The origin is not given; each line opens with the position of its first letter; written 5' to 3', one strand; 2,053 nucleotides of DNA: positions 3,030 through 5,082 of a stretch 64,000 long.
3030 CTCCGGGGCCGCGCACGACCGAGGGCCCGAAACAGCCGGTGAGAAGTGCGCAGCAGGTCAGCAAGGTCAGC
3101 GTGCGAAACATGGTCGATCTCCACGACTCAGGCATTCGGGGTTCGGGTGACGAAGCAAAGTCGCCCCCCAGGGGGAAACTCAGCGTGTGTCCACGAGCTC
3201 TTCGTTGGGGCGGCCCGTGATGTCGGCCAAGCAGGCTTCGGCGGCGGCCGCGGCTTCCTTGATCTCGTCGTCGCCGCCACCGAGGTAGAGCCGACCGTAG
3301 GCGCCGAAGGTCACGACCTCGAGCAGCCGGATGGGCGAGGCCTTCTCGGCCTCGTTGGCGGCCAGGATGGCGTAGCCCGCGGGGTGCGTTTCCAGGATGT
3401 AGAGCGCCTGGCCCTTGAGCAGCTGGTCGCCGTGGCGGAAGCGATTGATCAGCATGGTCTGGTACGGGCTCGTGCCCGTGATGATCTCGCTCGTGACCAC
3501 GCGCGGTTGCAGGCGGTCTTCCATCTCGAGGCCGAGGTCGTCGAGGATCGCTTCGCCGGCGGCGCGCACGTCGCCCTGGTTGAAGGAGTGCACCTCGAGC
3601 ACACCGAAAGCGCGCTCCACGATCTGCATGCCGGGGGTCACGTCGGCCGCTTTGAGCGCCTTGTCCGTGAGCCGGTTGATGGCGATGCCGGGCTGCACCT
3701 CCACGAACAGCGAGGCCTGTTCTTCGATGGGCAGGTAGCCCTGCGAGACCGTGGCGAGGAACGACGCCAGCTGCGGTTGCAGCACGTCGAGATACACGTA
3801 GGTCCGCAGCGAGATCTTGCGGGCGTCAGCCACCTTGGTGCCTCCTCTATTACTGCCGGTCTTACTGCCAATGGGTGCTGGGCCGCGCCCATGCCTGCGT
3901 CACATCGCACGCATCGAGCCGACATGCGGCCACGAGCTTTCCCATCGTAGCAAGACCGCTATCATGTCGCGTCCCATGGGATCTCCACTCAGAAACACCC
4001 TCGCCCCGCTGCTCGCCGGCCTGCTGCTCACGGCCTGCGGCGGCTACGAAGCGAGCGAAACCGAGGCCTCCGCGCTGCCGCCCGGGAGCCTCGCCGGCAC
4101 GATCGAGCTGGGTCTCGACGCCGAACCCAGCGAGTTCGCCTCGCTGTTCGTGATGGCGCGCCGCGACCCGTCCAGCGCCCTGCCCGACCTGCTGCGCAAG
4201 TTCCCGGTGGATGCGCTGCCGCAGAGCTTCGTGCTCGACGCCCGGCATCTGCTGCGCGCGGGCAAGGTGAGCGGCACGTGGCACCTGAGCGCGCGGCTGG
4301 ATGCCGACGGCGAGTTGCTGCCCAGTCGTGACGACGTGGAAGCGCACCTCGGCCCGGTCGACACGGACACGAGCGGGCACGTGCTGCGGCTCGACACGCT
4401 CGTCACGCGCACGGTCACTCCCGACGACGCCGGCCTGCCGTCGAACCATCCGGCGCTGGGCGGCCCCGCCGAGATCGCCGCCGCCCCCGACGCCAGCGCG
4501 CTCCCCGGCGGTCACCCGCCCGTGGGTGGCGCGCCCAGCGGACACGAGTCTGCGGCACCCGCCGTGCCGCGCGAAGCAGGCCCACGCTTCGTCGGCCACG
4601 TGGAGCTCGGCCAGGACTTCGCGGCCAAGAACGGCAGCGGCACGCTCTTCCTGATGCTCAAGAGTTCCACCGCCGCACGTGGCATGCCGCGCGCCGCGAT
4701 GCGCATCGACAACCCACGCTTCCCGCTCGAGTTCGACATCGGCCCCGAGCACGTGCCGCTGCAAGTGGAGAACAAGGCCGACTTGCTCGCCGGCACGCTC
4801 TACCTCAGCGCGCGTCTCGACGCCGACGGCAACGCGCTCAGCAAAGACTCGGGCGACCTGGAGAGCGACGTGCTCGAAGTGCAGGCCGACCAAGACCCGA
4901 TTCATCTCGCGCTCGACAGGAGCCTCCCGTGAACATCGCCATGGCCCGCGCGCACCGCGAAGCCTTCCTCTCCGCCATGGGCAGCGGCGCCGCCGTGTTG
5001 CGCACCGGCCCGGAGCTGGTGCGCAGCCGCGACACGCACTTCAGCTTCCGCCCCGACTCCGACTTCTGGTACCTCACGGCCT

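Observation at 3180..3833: Solitary CcmP/CsoS1D-class (double-stacking BMC-T) microcompartment shell gene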

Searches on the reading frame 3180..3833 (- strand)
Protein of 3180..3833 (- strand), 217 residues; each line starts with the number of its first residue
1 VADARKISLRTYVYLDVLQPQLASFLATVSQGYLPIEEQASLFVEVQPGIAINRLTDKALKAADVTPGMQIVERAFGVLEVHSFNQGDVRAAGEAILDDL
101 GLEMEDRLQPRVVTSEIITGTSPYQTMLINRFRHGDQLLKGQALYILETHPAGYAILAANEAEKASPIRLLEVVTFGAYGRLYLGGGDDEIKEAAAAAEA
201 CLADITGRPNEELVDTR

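Call 4: search_protein_families(library=pfam, proteins=[window:3180-3833:-], max_evalue=1)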
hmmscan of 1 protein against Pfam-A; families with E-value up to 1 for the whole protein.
window:3180-3833:- (217 aa): 1 family
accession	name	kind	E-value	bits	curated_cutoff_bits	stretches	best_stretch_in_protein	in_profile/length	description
PF00936.24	BMC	-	1.9e-07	31.4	24.5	2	144-202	2-61/75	BMC domain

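Call 5: search_protein_families(library=ncbifam, proteins=[window:3180-3833:-], max_evalue=1)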
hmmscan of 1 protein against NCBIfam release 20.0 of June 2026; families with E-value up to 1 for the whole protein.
window:3180-3833:- (217 aa): 2 families
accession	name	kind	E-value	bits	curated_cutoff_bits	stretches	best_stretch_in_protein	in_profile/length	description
NF053796.1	beta_CO2some_P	equivalog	2e-79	266.2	340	1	7-211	3-207/213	beta-carboxysome protein CcmP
NF007064.0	PRK09509.1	equivalog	0.024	13.6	447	1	51-141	201-284/300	CDF family cation-efflux transporter FieF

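Call 6: search_solved_structures(query=window:3180-3833:-, max_evalue=1, show_alignments=3)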
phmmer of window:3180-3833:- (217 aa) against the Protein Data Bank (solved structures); distinct sequences matched with E-value up to 1: 18.
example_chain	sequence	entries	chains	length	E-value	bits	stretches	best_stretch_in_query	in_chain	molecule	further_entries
5v76_A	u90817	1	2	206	2.2e-82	279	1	8-210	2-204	Microcompartments protein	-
5v74_A8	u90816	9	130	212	4e-72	245.5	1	6-213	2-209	Microcompartments protein | Microcompartments protein HO-5816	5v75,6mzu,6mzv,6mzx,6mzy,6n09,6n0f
6n07_A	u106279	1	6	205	2.1e-71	243.1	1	6-207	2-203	Microcompartments protein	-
4ht5_A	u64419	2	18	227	6.7e-64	218.7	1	3-209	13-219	CO2 concentrating mechanism protein P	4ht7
5lsr_A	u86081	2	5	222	1.5e-63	217.5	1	7-209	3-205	CcmP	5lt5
7dhq_A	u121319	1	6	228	2e-60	207.3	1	5-209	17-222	Microcompartments protein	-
3f56_A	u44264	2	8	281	1.3e-53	185.1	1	4-203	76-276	CsoS1D | Carboxysome shell protein CsoS1D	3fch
5l39_A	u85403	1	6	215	4.8e-45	157.1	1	8-207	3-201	RMM microcompartment shell protein MSM0275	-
5suh_A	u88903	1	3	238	1.8e-43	151.9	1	6-207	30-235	MSM0271 protein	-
8ukm_A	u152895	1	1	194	0.0012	22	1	11-75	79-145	T33-ml30-redesigned-tandem-BMC-T-fold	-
4nwn_A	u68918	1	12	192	0.014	18.5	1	138-203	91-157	Uncharacterized protein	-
3pac_A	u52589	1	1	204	0.022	17.9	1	138-197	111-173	Shell protein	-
8ui2_A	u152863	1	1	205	0.042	16.9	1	142-202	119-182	T33-ml28-redesigned-tandem-BMC-T-fold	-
8t6n_A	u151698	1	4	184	0.059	16.5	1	107-197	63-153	T33-27.1 : B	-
3nwg_A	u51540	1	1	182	0.33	14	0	139-207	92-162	Microcompartments protein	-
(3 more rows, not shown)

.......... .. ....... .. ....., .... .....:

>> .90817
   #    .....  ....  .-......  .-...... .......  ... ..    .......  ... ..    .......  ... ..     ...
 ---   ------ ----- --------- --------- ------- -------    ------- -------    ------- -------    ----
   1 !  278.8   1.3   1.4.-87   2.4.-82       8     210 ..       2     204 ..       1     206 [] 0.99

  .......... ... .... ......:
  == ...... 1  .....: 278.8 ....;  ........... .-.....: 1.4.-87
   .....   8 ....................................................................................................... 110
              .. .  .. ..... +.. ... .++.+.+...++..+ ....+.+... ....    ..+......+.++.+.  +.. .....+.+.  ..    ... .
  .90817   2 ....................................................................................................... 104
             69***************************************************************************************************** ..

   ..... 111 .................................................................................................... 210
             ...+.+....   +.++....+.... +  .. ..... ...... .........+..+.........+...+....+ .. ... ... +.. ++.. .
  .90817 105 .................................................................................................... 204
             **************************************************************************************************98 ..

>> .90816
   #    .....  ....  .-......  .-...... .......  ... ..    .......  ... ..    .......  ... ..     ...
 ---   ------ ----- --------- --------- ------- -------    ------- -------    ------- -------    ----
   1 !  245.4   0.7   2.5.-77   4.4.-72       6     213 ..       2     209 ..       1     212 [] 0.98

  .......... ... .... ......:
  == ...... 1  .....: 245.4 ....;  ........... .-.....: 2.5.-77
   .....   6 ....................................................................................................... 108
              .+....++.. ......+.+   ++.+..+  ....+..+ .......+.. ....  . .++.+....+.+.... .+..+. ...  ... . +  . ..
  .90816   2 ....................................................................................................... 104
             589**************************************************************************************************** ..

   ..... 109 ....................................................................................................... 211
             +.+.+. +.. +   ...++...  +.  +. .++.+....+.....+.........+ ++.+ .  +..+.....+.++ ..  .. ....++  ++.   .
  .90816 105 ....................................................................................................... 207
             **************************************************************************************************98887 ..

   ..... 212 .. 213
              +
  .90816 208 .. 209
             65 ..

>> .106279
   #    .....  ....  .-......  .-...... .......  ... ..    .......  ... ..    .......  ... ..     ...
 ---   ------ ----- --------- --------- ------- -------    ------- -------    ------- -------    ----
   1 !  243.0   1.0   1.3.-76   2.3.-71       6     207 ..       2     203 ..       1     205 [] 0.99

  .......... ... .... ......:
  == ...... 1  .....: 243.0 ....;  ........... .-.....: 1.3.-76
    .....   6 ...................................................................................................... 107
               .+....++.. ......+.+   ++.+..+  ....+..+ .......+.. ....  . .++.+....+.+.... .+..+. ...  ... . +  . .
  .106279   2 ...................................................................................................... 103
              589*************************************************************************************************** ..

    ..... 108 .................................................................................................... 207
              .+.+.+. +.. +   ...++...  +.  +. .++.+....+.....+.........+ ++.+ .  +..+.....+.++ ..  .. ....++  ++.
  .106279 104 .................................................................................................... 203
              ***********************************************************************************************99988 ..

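Call 17: find_related_loci(query=window:3180-3833:-, collection=genome_contigs, flank=6000)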
Query window:3180-3833:- (217 aa) in genome_contigs; peptide patterns used: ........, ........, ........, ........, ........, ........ (x = any residue, [..] = any of these).
600 stretches matched a pattern (row limit reached: there are more); 578 encode a relative of the query (tblastn E <= 1e-3); the best 80 are kept; 80 distinct loci.
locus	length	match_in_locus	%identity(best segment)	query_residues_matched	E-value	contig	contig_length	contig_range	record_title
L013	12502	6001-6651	88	1-217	2e-120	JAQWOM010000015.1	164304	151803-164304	MAG: Planctomycetota bacterium isolate cluster2_bin.203 k141_1956305, whole genome shotgun sequence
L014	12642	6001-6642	80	4-217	5e-102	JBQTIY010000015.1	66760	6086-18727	MAG: Planctomycetota bacterium isolate SAW251 c_000000501507, whole genome shotgun sequence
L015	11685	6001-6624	66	4-211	2e-90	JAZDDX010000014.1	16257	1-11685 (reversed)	MAG: Pseudomonadota bacterium isolate MEGAHIT-group-0.111 k141_15150313, whole genome shotgun sequence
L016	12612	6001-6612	65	7-210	2e-89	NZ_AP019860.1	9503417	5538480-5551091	Candidatus Uabimicrobium amorphum strain SRT547 chromosome, complete genome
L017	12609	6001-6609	66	6-208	8e-89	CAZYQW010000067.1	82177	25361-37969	MAG TPA_asm: uncultured Phycisphaeraceae bacterium isolate binchicken_co31_357 genome assembly, contig: k141_996513, who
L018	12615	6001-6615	65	7-211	4e-88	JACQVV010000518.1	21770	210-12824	MAG: Planctomycetota bacterium isolate NC_groundwater_1472_Ag_S-0.65um_69_29 S_p65_S5_coassembly_k141_4328519, whole gen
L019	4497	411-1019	67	6-208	5e-88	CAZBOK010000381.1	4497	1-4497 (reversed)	MAG TPA_asm: uncultured Phycisphaeraceae bacterium isolate binchicken_co396_4 genome assembly, contig: NODE_32970_length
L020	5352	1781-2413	62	1-211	9e-87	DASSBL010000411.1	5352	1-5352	MAG TPA_asm: Kofleriaceae bacterium isolate SMAG_U893 k141_1263577, whole genome shotgun sequence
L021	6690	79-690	62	7-210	6e-86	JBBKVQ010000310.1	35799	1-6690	MAG: Bradymonadaceae bacterium isolate metabat_bins.54 k119_1145576, whole genome shotgun sequence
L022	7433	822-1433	59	5-208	7e-85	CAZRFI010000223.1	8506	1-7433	MAG TPA_asm: uncultured Candidatus Sericytochromatia bacterium isolate binchicken_co266_209 genome assembly, contig: NOD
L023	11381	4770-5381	65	7-210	1e-84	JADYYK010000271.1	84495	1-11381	MAG: Deltaproteobacteria bacterium isolate SJ525 c_000001641372, whole genome shotgun sequence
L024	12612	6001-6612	59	5-208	2e-84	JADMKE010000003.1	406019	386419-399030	MAG: Candidatus Sericytochromatia bacterium isolate MAG_89 NODE_22_length_406019_cov_18.273854, whole genome shotgun seq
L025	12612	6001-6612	65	7-210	4e-84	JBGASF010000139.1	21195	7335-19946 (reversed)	MAG: Polyangia bacterium isolate MAG_MBR_AS.47 MBRAS-47_NODE_139_length_21195_cov_5.516691, whole genome shotgun sequenc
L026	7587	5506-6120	61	6-210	4e-84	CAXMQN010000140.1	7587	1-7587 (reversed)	MAG: uncultured Haliangium sp. isolate 07C-BC-St05_bin.10.orig genome assembly, contig: k141_218089, whole genome shotgu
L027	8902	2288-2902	62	7-211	1e-83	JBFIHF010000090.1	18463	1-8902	MAG: Bradymonadaceae bacterium isolate Mix_sand11.2021.09.Z.14 k141_2360014_length_18463_cov_34.3750, whole genome shotg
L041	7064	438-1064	63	3-211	8e-76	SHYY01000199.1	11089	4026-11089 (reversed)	MAG: Myxococcales bacterium isolate Baikal-deep-G131 BACOMB-C28473, whole genome shotgun sequence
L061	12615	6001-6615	60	6-210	4e-72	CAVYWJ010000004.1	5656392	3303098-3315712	MAG: uncultured delta proteobacterium isolate MFD01275.bin.1.74 genome assembly, contig: contig_5196, whole genome shotg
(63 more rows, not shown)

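Call 36: search_solved_structures(query=window:3180-3833:-, max_evalue=1e-50, show_alignments=5)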
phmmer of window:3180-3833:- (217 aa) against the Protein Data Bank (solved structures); distinct sequences matched with E-value up to 1e-50: 7.
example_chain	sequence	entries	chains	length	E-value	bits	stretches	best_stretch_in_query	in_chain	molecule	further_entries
5v76_A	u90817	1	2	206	2.2e-82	279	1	8-210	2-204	Microcompartments protein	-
5v74_A8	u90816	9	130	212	4e-72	245.5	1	6-213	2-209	Microcompartments protein | Microcompartments protein HO-5816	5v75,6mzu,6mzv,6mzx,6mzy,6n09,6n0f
6n07_A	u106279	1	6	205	2.1e-71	243.1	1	6-207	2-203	Microcompartments protein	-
4ht5_A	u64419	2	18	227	6.7e-64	218.7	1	3-209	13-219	CO2 concentrating mechanism protein P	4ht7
5lsr_A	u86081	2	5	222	1.5e-63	217.5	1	7-209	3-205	CcmP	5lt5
7dhq_A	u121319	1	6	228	2e-60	207.3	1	5-209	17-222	Microcompartments protein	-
3f56_A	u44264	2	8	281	1.3e-53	185.1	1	4-203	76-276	CsoS1D | Carboxysome shell protein CsoS1D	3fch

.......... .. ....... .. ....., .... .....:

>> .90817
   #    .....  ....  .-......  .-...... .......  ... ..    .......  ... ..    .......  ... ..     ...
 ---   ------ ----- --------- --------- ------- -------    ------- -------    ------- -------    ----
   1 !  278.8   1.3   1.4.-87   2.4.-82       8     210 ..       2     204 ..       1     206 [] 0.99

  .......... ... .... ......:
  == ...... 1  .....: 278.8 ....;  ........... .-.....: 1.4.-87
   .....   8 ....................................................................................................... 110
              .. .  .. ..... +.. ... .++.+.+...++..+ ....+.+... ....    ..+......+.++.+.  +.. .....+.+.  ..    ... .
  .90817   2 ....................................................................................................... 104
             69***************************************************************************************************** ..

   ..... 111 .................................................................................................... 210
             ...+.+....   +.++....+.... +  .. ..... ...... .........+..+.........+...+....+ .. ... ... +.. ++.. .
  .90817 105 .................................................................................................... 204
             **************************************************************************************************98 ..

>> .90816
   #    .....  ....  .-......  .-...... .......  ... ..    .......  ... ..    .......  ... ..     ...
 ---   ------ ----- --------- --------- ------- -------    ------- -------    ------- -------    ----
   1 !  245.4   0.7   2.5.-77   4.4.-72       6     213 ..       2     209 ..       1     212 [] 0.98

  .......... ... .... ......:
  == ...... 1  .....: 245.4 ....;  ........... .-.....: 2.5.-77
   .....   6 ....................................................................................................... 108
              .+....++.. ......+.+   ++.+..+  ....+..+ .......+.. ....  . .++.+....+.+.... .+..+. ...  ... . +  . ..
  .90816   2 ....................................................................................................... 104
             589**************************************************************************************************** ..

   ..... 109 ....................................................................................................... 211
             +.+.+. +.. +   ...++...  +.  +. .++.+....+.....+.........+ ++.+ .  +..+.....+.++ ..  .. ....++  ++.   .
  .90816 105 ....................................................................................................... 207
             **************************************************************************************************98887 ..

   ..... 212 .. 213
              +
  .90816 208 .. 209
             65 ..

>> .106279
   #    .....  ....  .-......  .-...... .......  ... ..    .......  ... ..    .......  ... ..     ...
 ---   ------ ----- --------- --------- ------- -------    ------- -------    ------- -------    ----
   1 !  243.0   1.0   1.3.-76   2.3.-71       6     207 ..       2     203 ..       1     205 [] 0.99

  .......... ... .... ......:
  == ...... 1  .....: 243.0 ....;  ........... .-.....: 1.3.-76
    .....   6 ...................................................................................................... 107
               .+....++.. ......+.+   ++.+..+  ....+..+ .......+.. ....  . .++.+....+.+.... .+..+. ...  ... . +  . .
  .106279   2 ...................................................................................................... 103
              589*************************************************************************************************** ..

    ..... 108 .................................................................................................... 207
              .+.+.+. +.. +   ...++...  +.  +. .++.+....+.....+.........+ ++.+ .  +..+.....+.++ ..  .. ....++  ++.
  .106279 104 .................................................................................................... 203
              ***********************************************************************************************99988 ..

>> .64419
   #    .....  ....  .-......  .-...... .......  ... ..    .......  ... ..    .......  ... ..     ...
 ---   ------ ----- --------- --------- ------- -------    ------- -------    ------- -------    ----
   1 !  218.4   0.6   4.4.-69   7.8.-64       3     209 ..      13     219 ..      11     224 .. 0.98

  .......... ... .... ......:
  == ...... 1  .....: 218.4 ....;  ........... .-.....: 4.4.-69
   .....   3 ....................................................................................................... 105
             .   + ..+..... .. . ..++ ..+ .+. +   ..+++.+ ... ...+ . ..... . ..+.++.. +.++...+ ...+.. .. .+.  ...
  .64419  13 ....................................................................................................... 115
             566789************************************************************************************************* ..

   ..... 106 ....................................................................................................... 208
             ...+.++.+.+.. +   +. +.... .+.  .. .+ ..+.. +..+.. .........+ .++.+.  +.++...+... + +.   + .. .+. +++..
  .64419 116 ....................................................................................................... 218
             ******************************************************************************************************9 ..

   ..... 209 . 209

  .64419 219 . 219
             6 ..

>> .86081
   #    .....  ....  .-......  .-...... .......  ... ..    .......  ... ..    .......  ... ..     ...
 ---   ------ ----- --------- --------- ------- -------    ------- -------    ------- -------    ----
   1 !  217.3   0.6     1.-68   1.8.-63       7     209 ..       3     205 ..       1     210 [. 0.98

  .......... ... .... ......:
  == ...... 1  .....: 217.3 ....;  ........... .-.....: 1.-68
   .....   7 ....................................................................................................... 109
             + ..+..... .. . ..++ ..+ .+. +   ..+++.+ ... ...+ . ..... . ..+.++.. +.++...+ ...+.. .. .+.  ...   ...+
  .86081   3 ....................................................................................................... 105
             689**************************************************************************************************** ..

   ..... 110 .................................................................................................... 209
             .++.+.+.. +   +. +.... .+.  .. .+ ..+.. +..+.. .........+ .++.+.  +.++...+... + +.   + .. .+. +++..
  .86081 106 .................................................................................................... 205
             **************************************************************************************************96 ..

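Call 63: search_protein_families(library=pfam, proteins=[L025:6637-8121:+, L061:6689-8176:+, L041:1123-2580:+, L025:7500-9485:+, L025:4836-5987:+, L025:3705-4832:+, L017:6647-10429:-], max_evalue=0.001)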
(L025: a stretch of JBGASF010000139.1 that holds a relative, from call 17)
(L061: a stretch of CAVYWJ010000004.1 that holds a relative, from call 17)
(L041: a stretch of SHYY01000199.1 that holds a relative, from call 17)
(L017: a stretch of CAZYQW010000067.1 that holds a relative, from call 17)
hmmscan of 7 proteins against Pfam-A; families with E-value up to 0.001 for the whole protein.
L025:6637-8121:+ (495 aa): 3 families
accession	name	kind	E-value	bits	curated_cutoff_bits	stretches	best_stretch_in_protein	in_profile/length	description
PF19289.4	PmbA_TldD_3rd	-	1.6e-65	220.8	22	1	258-491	2-220/220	PmbA/TldA metallopeptidase C-terminal domain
PF19290.4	PmbA_TldD_2nd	-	1.7e-22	80.3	20.9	1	143-250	5-109/109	PmbA/TldA metallopeptidase central domain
PF01523.21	PmbA_TldD_1st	-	3.2e-12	46.8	20.9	1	51-115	1-65/65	PmbA/TldA metallopeptidase domain 1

L061:6689-8176:+ (496 aa): 2 families
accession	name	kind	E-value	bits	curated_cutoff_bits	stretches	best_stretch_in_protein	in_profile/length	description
PF19290.4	PmbA_TldD_2nd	-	4.2e-08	34.1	20.9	1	141-191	10-62/109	PmbA/TldA metallopeptidase central domain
PF19289.4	PmbA_TldD_3rd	-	7.5e-05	22.4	22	1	326-404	72-147/220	PmbA/TldA metallopeptidase C-terminal domain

L041:1123-2580:+ (486 aa): 3 families
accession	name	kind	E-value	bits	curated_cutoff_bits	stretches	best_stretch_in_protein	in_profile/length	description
PF19289.4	PmbA_TldD_3rd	-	1.6e-60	204.5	22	1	250-483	2-220/220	PmbA/TldA metallopeptidase C-terminal domain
PF19290.4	PmbA_TldD_2nd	-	8.2e-19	68.5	20.9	1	134-242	5-109/109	PmbA/TldA metallopeptidase central domain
PF01523.21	PmbA_TldD_1st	-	2e-14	53.9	20.9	1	42-106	1-65/65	PmbA/TldA metallopeptidase domain 1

L025:7500-9485:+ (662 aa): 3 families
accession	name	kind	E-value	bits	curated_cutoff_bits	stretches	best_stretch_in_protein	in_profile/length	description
PF19289.4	PmbA_TldD_3rd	-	1.4e-72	243.9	22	1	447-661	4-220/220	PmbA/TldA metallopeptidase C-terminal domain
PF19290.4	PmbA_TldD_2nd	-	8.3e-15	55.6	20.9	1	333-437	5-109/109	PmbA/TldA metallopeptidase central domain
PF01523.21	PmbA_TldD_1st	-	3.5e-10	40.3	20.9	1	235-299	1-65/65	PmbA/TldA metallopeptidase domain 1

L025:4836-5987:+ (384 aa): 2 families
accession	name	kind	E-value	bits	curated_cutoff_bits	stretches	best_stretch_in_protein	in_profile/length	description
PF00849.27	PseudoU_synth_2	-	6.3e-20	72.4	26.8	1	75-212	2-151/152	RNA pseudouridylate synthase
PF01479.30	S4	-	1.5e-10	41.1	22.8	1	14-56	1-44/48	S4 domain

L025:3705-4832:+ (376 aa): 1 family
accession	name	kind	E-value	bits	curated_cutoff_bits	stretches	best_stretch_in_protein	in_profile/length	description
PF04079.22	SMC_ScpB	-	8.1e-51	172.2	27.4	1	142-299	1-160/160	Segregation and condensation complex subunit ScpB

L017:6647-10429:- (1261 aa): 10 families
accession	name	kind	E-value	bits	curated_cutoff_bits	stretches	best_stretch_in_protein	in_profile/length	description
PF00069.31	Pkinase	-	8.1e-39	134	31.7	1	201-437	2-199/263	Protein kinase domain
PF07714.23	PK_Tyr_Ser-Thr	-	1.6e-27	96.9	23.1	1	201-435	2-205/258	Protein tyrosine and serine/threonine kinase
PF13424.12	TPR_12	-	4e-11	43.4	30.1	2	620-696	2-74/77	Tetratricopeptide repeat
PF17667.7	Pkinase_fungal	-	2.9e-06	26.7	24.1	1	345-418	297-376/387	Fungal protein kinase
PF03109.22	ABC1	-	5.8e-06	26.1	22.9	0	346-383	179-216/244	ABC1 atypical kinase-like domain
PF00515.34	TPR_1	-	1.4e-05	25.2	27.8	0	622-648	2-28/34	Tetratricopeptide repeat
PF13374.12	TPR_10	-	9.9e-05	22.7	27.5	0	665-696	1-31/42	Tetratricopeptide repeat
PF13181.12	TPR_8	-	9.9e-05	22.7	25.7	0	622-648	2-28/34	Tetratricopeptide repeat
PF13431.12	TPR_17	-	0.00052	20.5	24.4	0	954-975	13-34/34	Tetratricopeptide repeat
PF13428.12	TPR_14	-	0.00097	20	23.5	0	623-666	3-42/44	Tetratricopeptide repeat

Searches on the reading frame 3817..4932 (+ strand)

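Call 29: search_protein_families(library=pfam, proteins=[window:3817-4932:+], max_evalue=0.001)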
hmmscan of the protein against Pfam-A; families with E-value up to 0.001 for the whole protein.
window:3817-4932:+ (371 aa): 1 family
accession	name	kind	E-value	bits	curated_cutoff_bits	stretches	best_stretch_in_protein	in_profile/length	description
PF23892.1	Ig_CycH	-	2.9e-11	43.5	27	1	100-188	11-102/108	Cytochrome c-type biogenesis protein H Ig-like domain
